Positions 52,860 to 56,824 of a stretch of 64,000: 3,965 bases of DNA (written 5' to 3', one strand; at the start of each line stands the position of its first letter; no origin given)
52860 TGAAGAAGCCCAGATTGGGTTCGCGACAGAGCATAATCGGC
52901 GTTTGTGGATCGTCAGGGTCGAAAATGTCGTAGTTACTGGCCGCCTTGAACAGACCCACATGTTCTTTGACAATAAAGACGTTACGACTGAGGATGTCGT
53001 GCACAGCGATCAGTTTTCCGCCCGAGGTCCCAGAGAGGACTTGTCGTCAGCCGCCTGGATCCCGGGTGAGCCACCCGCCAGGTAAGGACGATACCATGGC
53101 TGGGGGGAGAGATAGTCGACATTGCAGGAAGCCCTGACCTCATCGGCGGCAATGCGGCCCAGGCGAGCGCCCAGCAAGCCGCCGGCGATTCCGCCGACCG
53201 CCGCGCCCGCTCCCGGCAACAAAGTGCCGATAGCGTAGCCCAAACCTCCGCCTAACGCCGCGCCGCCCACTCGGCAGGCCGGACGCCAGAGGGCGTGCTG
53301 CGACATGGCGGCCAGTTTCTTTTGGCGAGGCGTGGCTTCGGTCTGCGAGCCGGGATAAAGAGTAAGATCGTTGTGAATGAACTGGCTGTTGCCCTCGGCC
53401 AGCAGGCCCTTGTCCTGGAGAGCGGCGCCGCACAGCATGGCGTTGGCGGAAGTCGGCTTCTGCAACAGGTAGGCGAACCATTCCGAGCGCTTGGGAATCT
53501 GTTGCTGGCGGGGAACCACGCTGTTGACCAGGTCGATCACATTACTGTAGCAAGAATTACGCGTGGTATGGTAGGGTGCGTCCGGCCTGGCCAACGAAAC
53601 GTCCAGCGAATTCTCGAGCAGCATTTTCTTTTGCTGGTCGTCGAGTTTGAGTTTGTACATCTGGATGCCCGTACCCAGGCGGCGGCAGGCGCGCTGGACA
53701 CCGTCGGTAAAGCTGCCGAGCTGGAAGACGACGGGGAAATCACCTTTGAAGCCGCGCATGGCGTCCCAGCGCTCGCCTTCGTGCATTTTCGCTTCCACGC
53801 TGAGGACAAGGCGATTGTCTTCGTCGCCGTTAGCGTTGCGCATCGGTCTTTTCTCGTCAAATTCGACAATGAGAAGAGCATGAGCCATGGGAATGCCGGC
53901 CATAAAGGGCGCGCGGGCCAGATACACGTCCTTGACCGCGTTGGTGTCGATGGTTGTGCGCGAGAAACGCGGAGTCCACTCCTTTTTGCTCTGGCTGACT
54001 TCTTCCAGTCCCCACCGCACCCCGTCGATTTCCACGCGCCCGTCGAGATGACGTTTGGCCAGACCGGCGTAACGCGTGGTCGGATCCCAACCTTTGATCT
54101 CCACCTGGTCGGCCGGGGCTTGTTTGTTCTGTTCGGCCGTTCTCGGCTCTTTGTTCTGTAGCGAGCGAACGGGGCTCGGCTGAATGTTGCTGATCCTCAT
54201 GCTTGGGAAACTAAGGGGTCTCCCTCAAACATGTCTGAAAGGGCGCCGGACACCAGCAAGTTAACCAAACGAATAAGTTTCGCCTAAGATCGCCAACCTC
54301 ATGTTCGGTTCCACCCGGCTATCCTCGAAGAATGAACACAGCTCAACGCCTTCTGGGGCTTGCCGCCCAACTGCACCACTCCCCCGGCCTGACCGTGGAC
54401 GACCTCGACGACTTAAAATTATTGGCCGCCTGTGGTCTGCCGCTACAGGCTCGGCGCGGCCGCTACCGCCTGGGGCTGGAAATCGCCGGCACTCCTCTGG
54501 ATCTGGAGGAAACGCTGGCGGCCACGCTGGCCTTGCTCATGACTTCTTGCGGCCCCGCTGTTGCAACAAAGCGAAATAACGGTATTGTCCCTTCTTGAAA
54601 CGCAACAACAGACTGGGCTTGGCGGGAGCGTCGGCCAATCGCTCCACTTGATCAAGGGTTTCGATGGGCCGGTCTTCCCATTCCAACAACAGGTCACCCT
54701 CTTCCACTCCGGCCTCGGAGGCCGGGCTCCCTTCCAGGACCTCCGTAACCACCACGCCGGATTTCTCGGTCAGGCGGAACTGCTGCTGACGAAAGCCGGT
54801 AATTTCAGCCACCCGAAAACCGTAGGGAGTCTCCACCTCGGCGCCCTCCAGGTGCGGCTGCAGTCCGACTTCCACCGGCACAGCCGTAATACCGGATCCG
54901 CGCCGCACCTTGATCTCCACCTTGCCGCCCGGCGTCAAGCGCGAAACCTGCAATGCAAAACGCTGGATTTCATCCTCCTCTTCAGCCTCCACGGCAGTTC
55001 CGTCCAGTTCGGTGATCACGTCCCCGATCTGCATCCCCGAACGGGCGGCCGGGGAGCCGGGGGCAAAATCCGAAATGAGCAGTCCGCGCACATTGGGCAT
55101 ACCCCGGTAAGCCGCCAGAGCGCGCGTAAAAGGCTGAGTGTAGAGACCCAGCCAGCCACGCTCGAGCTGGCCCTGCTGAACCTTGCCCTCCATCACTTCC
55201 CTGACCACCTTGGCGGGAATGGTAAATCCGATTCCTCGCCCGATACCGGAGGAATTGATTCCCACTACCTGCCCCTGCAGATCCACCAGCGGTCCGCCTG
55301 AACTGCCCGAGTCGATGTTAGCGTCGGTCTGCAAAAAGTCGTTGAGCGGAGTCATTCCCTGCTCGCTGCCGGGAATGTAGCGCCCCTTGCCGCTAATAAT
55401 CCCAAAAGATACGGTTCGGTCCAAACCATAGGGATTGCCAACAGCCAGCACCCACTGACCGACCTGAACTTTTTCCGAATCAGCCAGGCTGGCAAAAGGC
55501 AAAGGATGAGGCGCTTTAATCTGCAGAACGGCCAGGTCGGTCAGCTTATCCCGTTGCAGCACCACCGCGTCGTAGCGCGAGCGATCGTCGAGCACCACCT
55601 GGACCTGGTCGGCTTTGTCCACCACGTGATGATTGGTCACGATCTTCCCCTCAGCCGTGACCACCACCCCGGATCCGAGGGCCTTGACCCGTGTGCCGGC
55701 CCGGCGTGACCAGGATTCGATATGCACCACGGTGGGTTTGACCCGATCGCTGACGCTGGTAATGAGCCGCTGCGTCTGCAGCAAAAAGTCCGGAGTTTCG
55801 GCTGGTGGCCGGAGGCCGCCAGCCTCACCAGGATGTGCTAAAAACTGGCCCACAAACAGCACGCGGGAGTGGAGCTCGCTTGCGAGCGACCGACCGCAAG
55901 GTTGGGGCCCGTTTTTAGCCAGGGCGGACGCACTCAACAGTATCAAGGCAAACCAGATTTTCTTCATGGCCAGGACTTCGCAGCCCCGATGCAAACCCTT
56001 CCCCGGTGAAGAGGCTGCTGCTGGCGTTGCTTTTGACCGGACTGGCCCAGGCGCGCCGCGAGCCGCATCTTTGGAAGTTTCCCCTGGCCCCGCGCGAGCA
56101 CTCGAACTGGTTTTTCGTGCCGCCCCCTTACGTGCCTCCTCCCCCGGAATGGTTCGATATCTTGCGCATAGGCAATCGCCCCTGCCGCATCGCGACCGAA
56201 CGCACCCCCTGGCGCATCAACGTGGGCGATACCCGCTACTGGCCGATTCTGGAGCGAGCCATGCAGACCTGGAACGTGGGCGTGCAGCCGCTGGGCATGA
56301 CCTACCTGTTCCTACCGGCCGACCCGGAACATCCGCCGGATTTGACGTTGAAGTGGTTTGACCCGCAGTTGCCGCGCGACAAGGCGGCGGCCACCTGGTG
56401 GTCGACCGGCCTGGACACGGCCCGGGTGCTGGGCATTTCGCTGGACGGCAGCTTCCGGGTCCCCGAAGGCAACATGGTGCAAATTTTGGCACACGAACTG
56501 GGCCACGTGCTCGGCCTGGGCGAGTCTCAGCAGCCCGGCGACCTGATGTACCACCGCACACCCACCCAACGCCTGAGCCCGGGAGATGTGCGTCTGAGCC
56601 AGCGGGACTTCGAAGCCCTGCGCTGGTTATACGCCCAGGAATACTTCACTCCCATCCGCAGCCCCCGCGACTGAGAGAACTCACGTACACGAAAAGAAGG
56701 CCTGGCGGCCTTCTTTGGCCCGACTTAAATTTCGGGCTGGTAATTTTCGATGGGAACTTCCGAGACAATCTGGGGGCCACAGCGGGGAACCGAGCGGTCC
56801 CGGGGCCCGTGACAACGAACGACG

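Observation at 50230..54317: ~55-nt conserved direct repeat (two copies ~80 % identical, third partial copy) bracketing a 4-kb block of accessory-type genes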

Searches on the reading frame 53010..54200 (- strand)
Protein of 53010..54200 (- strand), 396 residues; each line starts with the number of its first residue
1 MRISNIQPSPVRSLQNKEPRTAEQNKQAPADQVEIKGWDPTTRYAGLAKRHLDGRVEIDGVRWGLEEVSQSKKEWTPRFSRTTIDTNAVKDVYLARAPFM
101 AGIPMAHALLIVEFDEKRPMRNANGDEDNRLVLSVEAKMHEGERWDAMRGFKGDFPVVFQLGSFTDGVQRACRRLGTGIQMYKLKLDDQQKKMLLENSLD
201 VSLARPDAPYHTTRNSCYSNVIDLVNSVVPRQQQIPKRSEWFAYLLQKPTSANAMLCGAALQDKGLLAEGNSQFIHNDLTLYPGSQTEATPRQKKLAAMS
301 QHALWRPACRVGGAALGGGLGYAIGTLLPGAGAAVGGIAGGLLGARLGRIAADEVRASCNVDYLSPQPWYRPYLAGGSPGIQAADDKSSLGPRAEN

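Call 11: search_protein_families(library=pfam, proteins=[window:53010-54200:-], max_evalue=0.01)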
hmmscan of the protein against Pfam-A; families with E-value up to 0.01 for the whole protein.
window:53010-54200:- (396 aa): 1 family
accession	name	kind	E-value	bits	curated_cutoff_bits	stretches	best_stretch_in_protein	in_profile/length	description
PF13387.12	Lnb_N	-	6.3e-15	55.6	22.2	1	77-234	3-157/175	Lnb N-terminal periplasmic domain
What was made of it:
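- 50827..54200 (.): Genes between the copies: PEP_mutase 50827-51615 (+), HAD 51609-52424 (+), Scramblase-like 52414-53004 (-), Lnb_N/DUF4105 53010-54200 (-). This is ancestral neighbourhood, not an insertion. Pfam (call 11).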

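Call 14: find_encoding_contigs(protein=window:53010-54200:-, flank=6000, max_places=8)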
Protein window:53010-54200:- (396 aa): 5 contigs read that carry it; 5 places shown.
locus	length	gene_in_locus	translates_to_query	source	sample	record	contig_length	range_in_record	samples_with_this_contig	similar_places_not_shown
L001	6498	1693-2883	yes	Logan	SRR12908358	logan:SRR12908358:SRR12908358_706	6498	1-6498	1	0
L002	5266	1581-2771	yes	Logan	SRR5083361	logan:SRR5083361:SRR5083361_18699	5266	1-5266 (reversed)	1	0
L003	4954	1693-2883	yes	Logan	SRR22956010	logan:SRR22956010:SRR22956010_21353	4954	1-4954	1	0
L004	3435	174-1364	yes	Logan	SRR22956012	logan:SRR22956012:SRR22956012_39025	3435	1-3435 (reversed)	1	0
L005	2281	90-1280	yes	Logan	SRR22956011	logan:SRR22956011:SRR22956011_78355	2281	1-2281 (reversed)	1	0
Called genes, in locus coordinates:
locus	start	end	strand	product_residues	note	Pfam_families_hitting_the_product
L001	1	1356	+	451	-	?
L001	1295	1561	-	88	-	-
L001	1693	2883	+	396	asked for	PF13387:Lnb_N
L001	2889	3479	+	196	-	PF03803:Scramblase, PF04525:LOR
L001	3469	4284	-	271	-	PF12710:HAD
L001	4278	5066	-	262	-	PF13714:PEP_mutase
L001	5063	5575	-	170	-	-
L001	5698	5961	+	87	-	-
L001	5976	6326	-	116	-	PF00892:EamA (weak)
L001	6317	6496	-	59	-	?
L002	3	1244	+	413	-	?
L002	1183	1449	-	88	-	-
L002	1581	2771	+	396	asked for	PF13387:Lnb_N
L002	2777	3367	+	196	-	PF03803:Scramblase, PF04525:LOR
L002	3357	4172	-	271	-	PF12710:HAD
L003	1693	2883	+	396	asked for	PF13387:Lnb_N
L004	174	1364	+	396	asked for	PF13387:Lnb_N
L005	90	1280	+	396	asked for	PF13387:Lnb_N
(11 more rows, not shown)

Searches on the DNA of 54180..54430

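Call 20: search_rna_families(source=window, start=54180, end=54430, threshold=evalue, max_evalue=10)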
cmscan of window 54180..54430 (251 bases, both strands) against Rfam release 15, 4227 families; matches with E-value up to 10: 0.
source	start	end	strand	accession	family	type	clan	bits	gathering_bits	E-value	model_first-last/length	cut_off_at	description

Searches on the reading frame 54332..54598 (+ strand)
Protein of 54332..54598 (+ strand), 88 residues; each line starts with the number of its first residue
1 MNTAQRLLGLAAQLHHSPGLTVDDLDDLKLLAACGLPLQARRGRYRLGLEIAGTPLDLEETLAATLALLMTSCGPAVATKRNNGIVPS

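Call 11: search_protein_families(library=pfam, proteins=[window:54332-54598:+], max_evalue=0.01)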
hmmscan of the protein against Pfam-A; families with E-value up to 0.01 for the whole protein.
window:54332-54598:+ (88 aa): 0 families

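Call 43: find_homologous_proteins(query=window:54332-54595:+, max_evalue=0.01)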
Query window:54332-54595:+ (88 aa): 6 proteins with E <= 0.01 among 16 candidates.
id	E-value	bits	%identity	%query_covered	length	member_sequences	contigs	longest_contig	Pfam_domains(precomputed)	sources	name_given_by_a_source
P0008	2.3e-49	182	100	100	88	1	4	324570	-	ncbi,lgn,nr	ncbi:MAG: hypothetical protein KF760_20895 [Candidatus Eremiobacteraeota bacterium]|nr:hypothetical 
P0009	5.6e-30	120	74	100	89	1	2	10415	-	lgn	-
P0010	8.6e-24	101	50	100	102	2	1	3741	-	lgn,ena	-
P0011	8.8e-23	97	75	76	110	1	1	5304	-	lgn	-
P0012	1.1e-22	97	74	82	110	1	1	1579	-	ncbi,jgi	jgi:hypothetical protein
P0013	6.6e-20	88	68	90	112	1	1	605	-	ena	-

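Call 44: find_encoding_contigs(protein=P0009, flank=6000, max_places=3)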
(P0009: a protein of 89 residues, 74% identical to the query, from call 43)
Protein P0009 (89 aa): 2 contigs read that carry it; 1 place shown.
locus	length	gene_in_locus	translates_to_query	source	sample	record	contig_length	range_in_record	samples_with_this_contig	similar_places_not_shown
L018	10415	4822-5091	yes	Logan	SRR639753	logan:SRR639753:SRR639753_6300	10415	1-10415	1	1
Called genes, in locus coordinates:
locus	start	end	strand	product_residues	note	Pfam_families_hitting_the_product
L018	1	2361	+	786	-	?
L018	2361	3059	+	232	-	-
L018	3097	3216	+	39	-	-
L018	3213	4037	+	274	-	PF12710:HAD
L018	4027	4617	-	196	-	PF03803:Scramblase, PF04525:LOR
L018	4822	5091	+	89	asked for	-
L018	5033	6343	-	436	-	PF00089:Trypsin, PF10459:Peptidase_S46 (faint), PF13365:Trypsin_2, PF13180:PDZ_2, PF00595:PDZ (weak), PF17820:PDZ_6, PF00595:PDZ (weak), PF17820:PDZ_6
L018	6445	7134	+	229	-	PF00413:Peptidase_M10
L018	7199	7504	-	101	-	-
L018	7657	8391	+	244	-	PF01138:RNase_PH, PF03725:RNase_PH_C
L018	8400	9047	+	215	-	-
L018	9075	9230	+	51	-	-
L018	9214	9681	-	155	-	-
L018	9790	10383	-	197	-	-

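Call 45: find_encoding_contigs(protein=P0010, flank=4000, max_places=3)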
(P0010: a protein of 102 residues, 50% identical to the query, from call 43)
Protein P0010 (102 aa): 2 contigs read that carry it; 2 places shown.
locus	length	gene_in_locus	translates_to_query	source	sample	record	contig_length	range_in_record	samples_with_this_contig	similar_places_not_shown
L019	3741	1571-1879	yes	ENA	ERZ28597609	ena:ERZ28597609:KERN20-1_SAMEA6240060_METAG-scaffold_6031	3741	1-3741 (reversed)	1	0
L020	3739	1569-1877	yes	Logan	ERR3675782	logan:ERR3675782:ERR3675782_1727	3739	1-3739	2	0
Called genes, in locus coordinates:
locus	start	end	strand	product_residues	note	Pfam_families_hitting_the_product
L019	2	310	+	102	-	?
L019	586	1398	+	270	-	PF12710:HAD (weak)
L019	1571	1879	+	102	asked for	-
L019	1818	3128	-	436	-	PF00089:Trypsin, PF13365:Trypsin_2, PF13180:PDZ_2, PF00595:PDZ (weak), PF17820:PDZ_6, PF00595:PDZ (weak), PF13180:PDZ_2 (weak), PF17820:PDZ_6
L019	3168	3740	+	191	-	?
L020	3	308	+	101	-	?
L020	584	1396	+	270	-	PF12710:HAD (weak)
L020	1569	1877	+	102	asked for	-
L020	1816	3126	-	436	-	PF00089:Trypsin, PF13365:Trypsin_2, PF13180:PDZ_2, PF00595:PDZ (weak), PF17820:PDZ_6, PF00595:PDZ (weak), PF13180:PDZ_2 (weak), PF17820:PDZ_6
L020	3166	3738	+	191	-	?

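Call 46: find_encoding_contigs(protein=P0011, flank=5000, max_places=3)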
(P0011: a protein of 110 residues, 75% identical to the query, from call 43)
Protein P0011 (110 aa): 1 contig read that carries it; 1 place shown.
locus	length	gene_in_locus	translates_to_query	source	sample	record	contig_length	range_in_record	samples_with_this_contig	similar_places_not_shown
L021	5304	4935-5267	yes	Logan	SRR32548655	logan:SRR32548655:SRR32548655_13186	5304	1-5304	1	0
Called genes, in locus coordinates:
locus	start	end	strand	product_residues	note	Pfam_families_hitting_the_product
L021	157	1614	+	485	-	PF00082:Peptidase_S8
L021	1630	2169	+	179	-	-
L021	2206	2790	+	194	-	-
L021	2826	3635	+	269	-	PF12710:HAD (weak)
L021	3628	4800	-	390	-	PF13387:Lnb_N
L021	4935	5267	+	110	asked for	-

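Call 50: find_encoding_contigs(protein=P0012, flank=3000, max_places=3)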
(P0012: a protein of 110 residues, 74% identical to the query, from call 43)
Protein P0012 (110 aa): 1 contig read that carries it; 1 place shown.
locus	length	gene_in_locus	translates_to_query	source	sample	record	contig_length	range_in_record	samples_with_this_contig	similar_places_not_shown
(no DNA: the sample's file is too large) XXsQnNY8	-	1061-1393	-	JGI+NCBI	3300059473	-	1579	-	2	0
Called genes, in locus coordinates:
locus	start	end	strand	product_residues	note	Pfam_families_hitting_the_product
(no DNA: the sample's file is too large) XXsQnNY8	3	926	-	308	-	?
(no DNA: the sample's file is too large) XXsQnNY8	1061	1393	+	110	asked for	-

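Call 65: predict_structure(alignment_id=A3)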
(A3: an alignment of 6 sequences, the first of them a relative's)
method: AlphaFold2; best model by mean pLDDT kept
length: 88 residues; sequences in the alignment: 6
mean_pLDDT: 59.5   pTM: 0.39
mean pLDDT of the five models: 59.5, 51.8, 50.1, 49.9, 44.1
residues with pLDDT >= 90: 0; 70-90: 13; 50-70: 58; < 50: 17
segments of 3 or more residues with pLDDT < 50: 72-86
pLDDT, mean of each block of 10 residues (from residue 1): 68 65 70 65 57 58 62 43 44
secondary structure, 60 per line:
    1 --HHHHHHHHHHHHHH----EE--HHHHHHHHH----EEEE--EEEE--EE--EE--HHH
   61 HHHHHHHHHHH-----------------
elements in order: H3-16 H25-33 E38-41 E44-47 H58-71
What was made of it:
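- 54332..54598 (+): Orphan 88-aa gene downstream of copy B. It is conserved (50-75% identity) in 5 other clusters. The AlphaFold2 model has low confidence (pLDDT 59.5, call 65).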

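Call 68: search_solved_structures(query=A3, max_evalue=10)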
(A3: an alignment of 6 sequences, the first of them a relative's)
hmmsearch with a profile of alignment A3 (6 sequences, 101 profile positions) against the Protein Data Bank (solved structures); distinct sequences matched with E-value up to 10: 1.
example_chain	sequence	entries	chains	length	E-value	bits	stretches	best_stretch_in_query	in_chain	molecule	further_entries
3igs_A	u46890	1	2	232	0.33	14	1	13-53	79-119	N-acetylmannosamine-6-phosphate 2-epimerase 2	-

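Call 71: fold_search(model_id=the predicted structure, library=pdb)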
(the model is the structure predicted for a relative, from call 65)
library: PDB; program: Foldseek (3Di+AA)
matches with E <= 10: 173; with E <= 0.001: 0
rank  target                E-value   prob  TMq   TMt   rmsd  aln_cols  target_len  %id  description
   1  6kmv_D                3.5e-01  0.23  0.33  0.20   5.5        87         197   20  caspase-11 C254A P22/P10 in complex with mouse GSDMD-C domain (released 2020-03-11)
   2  6sbs_B                1.1e+00  0.16  0.36  0.29   5.6        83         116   17  YtrA from Sulfolobus acidocaldarius, a GntR-family transcription factor (released 2019-07-31)
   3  7b5y_B                1.3e+00  0.20  0.39  0.21   4.7        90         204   13  S. agalactiae BusR in complex with its busAB-promotor DNA (released 2021-08-11)
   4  3wlx_A                1.3e+00  0.13  0.32  0.12   8.8        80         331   15  Crystal structure of low-specificity L-threonine aldolase from Escherichia coli (released 2014-12-17)
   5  1jg8_C                1.4e+00  0.13  0.33  0.12   9.3        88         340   16  Crystal Structure of Threonine Aldolase (Low-specificity) (released 2001-07-04)
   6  2fm1_D                1.5e+00  0.12  0.33  0.12   9.3        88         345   16  Crystal structure of L-ALLO-threonine aldolase (tm1744) from Thermotoga maritima at 2.25 A resolution (released 2006-01-31)
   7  3a4c                  1.6e+00  0.15  0.39  0.35   5.2        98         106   17  Crystal structure of cdt1 C terminal domain (released 2009-10-13)
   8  9e97_A                1.6e+00  0.12  0.33  0.12   9.3        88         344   16  L-allo-threonine aldolase from Thermotoga maritima N308E-Y87A-R122G-P121D Mutant with a 2-(aminomethyl)pyridine PLP mo (released 2025-07-23)
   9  8bgz_A                1.6e+00  0.08  0.23  0.08   8.0        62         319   14  O-Methyltransferase Plu4890 (mutant H229N) in complex with SAH and AQ-256 (released 2023-03-08)
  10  1gzs_B                1.6e+00  0.07  0.25  0.15   8.5        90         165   12  CRYSTAL STRUCTURE OF THE COMPLEX BETWEEN THE GEF DOMAIN OF THE SALMONELLA TYPHIMURIUM SOPE TOXIN AND HUMAN Cdc42 (released 2002-09-12)
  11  2rqq_MODEL_1_A        1.7e+00  0.15  0.37  0.32   5.7        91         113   20  Structure of C-terminal region of Cdt1 (released 2010-03-23)
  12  6j3l_MODEL_1_A        1.8e+00  0.11  0.25  0.26   6.5        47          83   19  Solution structure of the N-terminal extended protuberant domain of eukaryotic ribosomal stalk protein P0 (released 2019-09-04)
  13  3pqj_D                1.8e+00  0.11  0.34  0.33   8.0        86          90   16  Crystal Structure of the transcriptional repressor BigR from Xylella fastidiosa (released 2011-06-01)
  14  8xsx_Ls               1.8e+00  0.09  0.24  0.12   8.3        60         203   20  Cryo-EM structure of the human 80S ribosome with Tigecycline, E-tRNA, SERBP1 and eEF2 (released 2024-07-10)
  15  4qiw_D                1.9e+00  0.06  0.25  0.10  14.0        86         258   19  Crystal structure of euryarchaeal RNA polymerase from Thermococcus kodakarensis (released 2014-10-08)
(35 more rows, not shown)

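Call 83: search_protein_families(library=pfam, alignment_id=A3, max_evalue=5)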
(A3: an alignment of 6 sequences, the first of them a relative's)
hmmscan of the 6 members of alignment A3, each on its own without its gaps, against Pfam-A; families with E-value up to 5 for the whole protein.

A. member 1, P0008 (88 aa): 0 families

B. families by the number of members that match (of 6 scanned): 0 families
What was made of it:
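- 54332..54598 (+): No Pfam or PDB match (calls 11, 68, 83).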

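Call 85: find_encoding_contigs(protein=P0013, flank=1000, max_places=2)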
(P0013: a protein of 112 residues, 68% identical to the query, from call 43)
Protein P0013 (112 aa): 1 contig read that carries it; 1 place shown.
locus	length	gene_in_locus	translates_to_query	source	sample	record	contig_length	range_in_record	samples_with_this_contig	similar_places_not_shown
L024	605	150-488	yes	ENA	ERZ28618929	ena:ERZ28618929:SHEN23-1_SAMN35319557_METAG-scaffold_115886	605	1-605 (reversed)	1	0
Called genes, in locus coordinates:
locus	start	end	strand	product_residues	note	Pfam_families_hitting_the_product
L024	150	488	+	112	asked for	-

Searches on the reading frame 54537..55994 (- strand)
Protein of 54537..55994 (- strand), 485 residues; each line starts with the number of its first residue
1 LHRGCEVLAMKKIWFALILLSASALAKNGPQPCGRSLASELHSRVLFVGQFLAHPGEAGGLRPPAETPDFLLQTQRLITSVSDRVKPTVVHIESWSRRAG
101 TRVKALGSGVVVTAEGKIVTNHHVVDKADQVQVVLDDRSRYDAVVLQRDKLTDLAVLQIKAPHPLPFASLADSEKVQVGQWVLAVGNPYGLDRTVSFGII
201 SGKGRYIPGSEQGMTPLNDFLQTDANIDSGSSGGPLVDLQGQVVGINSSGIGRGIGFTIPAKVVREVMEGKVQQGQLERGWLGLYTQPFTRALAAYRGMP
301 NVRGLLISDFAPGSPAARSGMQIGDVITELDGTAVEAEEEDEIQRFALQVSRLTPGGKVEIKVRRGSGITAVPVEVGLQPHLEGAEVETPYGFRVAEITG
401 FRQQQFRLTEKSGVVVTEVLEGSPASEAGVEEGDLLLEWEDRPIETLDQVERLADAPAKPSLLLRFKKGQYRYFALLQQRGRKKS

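Call 11: search_protein_families(library=pfam, proteins=[window:54537-55994:-], max_evalue=0.01)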
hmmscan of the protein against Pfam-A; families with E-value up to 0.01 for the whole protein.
window:54537-55994:- (485 aa): 7 families
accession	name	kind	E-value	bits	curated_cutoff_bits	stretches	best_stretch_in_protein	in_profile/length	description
PF13365.12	Trypsin_2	-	5.6e-36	124.9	27.6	1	107-246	1-144/144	Trypsin-like peptidase domain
PF17820.7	PDZ_6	-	6.3e-21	74.3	27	2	415-467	1-53/54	PDZ domain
PF13180.12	PDZ_2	-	1.4e-16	61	27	2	304-374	13-78/80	PDZ domain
PF00595.29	PDZ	-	2.5e-15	57.1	23.2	2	302-348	22-70/81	PDZ domain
PF00089.32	Trypsin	-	5.7e-15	56.2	20.6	1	104-256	24-204/220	Trypsin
PF10459.15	Peptidase_S46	-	0.00031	20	22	0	92-128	34-70/698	Peptidase S46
PF14685.13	PDZ_Tricorn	-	0.0011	19.3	25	0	313-340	30-59/88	Tricorn protease PDZ domain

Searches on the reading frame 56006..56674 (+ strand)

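Call 64: search_protein_families(library=pfam, proteins=[window:56006-56674:+], max_evalue=0.001)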
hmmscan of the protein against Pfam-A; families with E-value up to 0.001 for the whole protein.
window:56006-56674:+ (222 aa): 1 family
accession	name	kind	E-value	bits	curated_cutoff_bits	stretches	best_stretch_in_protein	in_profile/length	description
PF00413.30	Peptidase_M10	-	8.1e-09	36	24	1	155-210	106-159/159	Matrixin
